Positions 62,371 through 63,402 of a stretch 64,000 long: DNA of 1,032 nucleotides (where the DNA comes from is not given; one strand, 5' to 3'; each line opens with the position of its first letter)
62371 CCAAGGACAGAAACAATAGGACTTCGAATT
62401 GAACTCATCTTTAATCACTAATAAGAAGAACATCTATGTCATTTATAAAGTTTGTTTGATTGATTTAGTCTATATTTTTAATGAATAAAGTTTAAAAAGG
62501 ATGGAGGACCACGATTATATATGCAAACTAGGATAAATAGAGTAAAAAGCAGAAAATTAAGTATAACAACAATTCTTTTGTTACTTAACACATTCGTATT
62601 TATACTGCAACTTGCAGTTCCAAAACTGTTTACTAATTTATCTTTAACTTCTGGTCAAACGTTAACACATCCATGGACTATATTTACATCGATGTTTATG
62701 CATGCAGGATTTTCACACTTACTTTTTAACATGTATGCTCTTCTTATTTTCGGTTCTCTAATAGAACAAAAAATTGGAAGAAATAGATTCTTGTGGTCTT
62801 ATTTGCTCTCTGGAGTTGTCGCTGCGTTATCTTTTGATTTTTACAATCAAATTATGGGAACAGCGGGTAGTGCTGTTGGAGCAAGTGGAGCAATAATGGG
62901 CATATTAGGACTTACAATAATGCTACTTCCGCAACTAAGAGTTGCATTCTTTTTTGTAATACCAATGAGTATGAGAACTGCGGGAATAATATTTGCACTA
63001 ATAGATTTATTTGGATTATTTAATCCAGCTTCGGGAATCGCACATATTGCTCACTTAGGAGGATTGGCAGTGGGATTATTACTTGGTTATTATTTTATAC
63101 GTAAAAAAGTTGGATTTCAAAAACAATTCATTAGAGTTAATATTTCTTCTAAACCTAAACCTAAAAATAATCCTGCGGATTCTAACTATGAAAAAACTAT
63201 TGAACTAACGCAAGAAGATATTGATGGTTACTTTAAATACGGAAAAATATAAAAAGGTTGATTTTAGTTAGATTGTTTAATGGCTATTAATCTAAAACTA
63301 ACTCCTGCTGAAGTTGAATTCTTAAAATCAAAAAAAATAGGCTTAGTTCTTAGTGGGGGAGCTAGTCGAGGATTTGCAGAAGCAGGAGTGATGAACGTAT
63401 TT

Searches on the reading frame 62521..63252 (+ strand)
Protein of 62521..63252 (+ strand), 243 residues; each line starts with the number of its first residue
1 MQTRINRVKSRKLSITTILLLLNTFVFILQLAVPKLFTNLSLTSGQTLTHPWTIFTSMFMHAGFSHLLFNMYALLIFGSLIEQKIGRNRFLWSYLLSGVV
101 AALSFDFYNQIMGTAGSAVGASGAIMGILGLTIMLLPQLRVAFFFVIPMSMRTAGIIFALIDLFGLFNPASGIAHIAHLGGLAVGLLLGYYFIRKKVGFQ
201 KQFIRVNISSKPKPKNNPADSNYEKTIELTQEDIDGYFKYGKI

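Call 59: search_protein_families(library=pfam, proteins=[window:62521-63252:+], max_evalue=0.1)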
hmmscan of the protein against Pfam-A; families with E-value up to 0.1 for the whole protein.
window:62521-63252:+ (243 aa): 2 families
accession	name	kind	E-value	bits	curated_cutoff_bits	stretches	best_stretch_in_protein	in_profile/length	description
PF01694.28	Rhomboid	-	1.1e-33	116.9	22.6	1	50-194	3-142/143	Rhomboid domain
PF08551.15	DUF1751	-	4.8e-05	24.3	22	1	46-110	3-67/99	Eukaryotic integral membrane protein (DUF1751)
